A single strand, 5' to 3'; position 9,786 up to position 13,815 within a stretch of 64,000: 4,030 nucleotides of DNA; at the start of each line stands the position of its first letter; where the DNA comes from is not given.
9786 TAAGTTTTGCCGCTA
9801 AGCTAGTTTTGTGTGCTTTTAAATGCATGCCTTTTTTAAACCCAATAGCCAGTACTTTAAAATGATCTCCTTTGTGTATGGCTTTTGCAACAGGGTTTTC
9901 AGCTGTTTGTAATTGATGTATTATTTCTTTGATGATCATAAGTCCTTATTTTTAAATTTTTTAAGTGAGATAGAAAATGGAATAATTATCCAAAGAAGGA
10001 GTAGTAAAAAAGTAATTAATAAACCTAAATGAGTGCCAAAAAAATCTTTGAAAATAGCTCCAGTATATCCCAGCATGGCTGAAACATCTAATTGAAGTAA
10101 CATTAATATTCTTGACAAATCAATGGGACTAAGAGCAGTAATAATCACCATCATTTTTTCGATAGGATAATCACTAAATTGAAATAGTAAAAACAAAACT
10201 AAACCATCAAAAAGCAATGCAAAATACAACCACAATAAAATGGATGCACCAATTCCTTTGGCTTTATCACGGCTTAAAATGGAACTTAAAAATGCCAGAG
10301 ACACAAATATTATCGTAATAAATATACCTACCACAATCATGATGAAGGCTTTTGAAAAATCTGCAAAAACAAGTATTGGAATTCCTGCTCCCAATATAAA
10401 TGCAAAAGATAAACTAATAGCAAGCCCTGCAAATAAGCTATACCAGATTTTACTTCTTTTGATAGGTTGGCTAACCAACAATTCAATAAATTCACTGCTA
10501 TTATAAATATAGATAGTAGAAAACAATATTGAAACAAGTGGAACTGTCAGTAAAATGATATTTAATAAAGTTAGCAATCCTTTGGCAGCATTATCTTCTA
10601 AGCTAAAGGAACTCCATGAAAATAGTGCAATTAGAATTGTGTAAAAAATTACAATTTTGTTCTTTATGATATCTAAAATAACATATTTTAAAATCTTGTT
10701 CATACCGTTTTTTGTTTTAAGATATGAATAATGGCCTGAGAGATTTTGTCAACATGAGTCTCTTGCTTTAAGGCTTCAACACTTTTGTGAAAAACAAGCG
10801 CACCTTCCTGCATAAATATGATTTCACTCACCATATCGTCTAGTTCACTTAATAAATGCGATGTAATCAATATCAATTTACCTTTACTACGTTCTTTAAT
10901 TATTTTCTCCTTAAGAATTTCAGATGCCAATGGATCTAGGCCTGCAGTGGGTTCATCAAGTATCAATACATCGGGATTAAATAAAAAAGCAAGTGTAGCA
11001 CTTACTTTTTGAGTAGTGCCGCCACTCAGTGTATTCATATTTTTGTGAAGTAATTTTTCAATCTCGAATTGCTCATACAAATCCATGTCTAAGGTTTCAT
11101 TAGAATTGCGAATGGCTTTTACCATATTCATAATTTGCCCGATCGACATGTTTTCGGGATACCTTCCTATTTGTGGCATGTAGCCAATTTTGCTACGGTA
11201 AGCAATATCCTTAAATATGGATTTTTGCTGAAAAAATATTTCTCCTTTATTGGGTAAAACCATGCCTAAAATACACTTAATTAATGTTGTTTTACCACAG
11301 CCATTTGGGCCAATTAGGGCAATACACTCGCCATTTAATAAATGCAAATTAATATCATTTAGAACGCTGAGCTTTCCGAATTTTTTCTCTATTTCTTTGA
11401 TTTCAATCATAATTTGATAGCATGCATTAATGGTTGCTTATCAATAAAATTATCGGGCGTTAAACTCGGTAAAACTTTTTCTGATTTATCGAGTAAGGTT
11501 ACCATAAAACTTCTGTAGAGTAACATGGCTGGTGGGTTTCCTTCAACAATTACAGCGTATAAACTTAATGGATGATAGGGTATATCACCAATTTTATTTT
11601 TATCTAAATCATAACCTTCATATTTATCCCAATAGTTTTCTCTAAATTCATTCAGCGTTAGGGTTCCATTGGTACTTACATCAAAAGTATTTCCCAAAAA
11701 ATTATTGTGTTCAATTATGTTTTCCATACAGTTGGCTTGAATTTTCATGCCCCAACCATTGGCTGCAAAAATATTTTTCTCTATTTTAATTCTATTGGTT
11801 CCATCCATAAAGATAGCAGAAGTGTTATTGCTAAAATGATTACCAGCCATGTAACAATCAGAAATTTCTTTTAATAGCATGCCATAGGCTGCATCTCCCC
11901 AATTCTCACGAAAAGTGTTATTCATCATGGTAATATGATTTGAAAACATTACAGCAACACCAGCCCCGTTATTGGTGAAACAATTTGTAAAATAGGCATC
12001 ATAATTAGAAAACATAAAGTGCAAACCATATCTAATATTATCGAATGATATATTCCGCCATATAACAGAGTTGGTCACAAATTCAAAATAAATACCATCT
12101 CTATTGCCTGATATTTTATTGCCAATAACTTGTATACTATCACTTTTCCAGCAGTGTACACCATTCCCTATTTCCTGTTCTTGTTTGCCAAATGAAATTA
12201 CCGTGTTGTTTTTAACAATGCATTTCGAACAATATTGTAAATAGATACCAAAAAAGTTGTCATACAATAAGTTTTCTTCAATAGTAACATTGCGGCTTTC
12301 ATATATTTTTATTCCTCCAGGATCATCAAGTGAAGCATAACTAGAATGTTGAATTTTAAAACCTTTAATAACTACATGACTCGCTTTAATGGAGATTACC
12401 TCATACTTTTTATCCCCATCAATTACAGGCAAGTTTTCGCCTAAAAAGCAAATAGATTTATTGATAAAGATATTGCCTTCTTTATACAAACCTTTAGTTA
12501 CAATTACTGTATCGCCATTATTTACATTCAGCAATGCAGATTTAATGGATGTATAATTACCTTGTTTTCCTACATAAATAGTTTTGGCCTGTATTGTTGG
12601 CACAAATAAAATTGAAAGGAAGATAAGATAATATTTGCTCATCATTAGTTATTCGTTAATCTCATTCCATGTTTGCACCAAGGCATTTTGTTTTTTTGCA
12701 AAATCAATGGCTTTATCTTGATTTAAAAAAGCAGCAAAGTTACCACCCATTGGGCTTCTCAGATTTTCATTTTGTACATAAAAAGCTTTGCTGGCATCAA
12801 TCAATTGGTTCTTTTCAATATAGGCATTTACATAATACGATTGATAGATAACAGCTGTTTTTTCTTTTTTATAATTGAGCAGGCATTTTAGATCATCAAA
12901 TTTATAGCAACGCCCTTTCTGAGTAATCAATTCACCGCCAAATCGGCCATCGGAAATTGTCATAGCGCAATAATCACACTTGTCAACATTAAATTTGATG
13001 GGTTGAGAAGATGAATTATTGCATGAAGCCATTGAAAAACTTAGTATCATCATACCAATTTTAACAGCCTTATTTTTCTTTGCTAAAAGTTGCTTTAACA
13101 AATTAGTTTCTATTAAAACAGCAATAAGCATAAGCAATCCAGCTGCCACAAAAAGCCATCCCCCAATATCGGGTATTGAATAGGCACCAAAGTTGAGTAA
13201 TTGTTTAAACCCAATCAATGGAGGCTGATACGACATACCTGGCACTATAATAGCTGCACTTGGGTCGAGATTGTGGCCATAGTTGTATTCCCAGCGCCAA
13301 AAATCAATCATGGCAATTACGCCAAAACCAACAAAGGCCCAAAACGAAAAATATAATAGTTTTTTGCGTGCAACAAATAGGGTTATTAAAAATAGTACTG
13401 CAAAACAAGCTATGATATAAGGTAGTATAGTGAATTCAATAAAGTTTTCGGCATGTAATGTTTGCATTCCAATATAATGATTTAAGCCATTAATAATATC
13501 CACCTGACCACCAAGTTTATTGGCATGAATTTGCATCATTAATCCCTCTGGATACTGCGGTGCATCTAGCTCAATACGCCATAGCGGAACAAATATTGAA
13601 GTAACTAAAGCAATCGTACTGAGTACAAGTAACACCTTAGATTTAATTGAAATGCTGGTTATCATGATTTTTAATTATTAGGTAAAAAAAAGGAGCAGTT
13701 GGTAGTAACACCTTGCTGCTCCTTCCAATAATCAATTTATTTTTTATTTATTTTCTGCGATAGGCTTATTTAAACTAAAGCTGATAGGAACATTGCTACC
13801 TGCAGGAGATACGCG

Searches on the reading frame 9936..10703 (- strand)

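Call 22: search_protein_families(library=pfam, proteins=[window:9936-10703:-], max_evalue=0.001)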
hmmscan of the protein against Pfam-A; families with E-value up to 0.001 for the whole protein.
window:9936-10703:- (255 aa): 1 family
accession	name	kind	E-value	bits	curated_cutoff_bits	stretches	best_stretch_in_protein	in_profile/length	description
PF12679.13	ABC2_membrane_2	-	1.1e-05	25.3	27.2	1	41-255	72-283/283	ABC-2 family transporter protein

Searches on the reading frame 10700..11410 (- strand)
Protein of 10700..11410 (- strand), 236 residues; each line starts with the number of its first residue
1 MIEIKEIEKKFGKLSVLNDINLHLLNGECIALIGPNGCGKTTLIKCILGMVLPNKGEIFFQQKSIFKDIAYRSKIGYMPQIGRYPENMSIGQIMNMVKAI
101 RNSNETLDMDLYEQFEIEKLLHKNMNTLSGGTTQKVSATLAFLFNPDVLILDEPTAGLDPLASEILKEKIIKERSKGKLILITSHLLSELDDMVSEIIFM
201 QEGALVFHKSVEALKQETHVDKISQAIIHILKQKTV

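Call 22: search_protein_families(library=pfam, proteins=[window:10700-11410:-], max_evalue=0.001)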
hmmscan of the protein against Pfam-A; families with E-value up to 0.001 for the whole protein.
window:10700-11410:- (236 aa): 5 families
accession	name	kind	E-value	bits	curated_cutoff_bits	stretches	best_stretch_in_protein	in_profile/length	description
PF00005.33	ABC_tran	-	4.6e-27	95.7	25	1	17-156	1-137/137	ABC transporter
PF13304.12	AAA_21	-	3.1e-12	47.6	27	2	127-190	237-303/304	AAA domain, putative AbiEii toxin, Type IV TA system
PF02463.25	SMC_N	-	6.4e-06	26.2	40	1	28-192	25-204/220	RecF/RecN/SMC N terminal domain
PF13175.12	AAA_15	-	0.00027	21.1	32.1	1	25-201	22-133/374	AAA ATPase domain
PF13476.12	AAA_23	-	0.00058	21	27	0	20-50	15-42/201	AAA domain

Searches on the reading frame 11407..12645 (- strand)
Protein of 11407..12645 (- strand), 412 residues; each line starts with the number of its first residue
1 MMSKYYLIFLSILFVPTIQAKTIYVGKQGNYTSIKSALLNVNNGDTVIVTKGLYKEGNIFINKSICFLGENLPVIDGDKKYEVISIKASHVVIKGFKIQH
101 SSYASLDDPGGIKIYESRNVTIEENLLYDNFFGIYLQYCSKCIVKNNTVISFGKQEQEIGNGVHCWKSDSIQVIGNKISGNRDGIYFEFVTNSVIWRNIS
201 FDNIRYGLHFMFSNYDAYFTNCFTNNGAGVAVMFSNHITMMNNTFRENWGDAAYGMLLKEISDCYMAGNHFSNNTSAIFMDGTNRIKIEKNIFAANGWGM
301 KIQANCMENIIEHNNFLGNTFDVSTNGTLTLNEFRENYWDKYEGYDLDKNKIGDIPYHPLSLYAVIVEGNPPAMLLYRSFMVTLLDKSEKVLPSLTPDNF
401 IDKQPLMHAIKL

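Call 22: search_protein_families(library=pfam, proteins=[window:11407-12645:-], max_evalue=0.001)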
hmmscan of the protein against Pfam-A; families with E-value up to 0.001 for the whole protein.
window:11407-12645:- (412 aa): 2 families
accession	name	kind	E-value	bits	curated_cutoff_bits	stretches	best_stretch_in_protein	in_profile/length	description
PF05048.19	NosD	-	1.5e-36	126.3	23.6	2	159-344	15-212/212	Periplasmic copper-binding protein (NosD)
PF13229.12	Beta_helix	-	8.1e-36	123.5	25.9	3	87-245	6-158/158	Right handed beta helix region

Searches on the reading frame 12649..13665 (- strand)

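Call 3: search_protein_families(library=pfam, proteins=[window:12649-13665:-], max_evalue=0.01)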
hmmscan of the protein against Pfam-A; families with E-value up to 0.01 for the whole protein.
window:12649-13665:- (338 aa): 1 family
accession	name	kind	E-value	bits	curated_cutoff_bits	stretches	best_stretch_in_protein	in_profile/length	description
PF05573.18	NosL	-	1.8e-13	51.4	24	1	228-337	8-127/131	NosL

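Call 4: search_protein_families(library=ncbifam, proteins=[window:12649-13665:-], max_evalue=0.01)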
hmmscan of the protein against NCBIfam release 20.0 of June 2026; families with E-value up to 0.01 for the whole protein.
window:12649-13665:- (338 aa): 0 families
